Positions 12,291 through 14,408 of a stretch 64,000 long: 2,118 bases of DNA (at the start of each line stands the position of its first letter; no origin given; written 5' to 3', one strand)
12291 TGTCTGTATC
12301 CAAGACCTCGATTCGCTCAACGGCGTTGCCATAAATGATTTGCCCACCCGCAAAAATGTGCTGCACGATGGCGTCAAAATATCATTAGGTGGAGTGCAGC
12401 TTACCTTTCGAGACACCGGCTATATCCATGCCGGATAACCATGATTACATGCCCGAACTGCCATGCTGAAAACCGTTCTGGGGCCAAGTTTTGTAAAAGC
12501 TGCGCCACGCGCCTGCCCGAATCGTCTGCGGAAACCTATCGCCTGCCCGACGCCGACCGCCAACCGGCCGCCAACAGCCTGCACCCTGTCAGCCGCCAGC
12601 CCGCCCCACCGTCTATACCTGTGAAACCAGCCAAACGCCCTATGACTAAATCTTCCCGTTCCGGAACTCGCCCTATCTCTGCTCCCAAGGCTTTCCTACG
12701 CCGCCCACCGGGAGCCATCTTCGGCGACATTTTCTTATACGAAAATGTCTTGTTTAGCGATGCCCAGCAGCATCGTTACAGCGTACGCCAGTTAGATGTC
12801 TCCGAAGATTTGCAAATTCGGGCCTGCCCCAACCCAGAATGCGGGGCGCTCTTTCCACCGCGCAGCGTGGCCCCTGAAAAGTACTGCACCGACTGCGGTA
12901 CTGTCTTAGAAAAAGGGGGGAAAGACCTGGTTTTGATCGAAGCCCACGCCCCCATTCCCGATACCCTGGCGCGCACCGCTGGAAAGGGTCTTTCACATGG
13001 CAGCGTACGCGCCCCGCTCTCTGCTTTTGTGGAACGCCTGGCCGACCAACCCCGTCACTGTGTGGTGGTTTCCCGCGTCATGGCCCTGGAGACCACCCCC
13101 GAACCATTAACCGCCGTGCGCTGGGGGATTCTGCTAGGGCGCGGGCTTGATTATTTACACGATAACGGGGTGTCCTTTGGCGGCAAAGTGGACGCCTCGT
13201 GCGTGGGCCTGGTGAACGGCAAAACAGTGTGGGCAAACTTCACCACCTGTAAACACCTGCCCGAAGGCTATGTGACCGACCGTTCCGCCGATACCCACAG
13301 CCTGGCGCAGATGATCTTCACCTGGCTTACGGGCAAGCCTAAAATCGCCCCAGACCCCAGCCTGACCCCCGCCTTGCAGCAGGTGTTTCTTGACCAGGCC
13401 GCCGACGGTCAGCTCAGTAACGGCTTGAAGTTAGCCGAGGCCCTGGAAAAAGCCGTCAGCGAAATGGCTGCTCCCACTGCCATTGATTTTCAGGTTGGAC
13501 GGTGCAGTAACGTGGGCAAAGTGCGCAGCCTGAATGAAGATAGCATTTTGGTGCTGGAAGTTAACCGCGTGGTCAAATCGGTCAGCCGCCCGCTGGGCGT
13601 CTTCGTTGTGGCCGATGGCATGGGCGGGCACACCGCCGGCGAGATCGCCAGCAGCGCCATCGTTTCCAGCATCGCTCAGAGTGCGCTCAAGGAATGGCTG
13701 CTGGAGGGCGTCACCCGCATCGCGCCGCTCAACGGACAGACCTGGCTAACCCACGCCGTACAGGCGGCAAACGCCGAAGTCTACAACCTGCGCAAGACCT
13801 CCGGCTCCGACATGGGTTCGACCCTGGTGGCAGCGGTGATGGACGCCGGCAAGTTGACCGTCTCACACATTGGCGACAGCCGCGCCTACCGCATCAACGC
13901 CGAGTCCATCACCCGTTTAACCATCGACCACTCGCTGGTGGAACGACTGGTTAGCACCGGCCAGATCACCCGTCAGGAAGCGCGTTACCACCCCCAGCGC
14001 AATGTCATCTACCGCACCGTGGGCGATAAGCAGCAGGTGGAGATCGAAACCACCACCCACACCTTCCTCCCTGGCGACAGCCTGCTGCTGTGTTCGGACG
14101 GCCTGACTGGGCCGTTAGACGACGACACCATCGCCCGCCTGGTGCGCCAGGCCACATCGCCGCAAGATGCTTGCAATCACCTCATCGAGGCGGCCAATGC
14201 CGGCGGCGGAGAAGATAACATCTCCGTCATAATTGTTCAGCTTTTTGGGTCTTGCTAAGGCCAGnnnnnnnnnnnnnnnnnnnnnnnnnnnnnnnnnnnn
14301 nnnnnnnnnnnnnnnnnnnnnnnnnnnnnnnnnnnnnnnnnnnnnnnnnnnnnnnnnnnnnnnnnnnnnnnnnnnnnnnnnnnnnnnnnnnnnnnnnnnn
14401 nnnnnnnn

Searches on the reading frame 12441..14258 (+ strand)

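Call 7: search_protein_families(library=pfam, proteins=[window:12441-14258:+])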
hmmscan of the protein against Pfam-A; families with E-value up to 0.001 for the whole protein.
window:12441-14258:+ (605 aa): 7 families
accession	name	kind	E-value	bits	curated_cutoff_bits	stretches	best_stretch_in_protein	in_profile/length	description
PF13672.11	PP2C_2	-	5.4e-15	55.9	24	1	387-569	26-189/209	Protein phosphatase 2C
PF00481.26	PP2C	-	1.2e-11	45.2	20.3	1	361-594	11-255/255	Protein phosphatase 2C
PF07228.17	SpoIIE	-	3.7e-09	37.3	25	1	388-601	7-191/192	Stage II sporulation protein E (SpoIIE)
PF24463.1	DUF7577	-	1.8e-06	27.9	28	1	2-26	3-27/27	Domain of unknown function (DUF7577)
PF13240.11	Zn_Ribbon_1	-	8e-06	25.9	25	1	4-24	2-22/23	zinc-ribbon domain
PF12773.13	DZR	-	8.8e-06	26.2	27.3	1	4-26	1-23/45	Double zinc ribbon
PF13248.11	Zn_ribbon_3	-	0.00044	20.1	27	1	1-23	2-24/26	zinc-ribbon domain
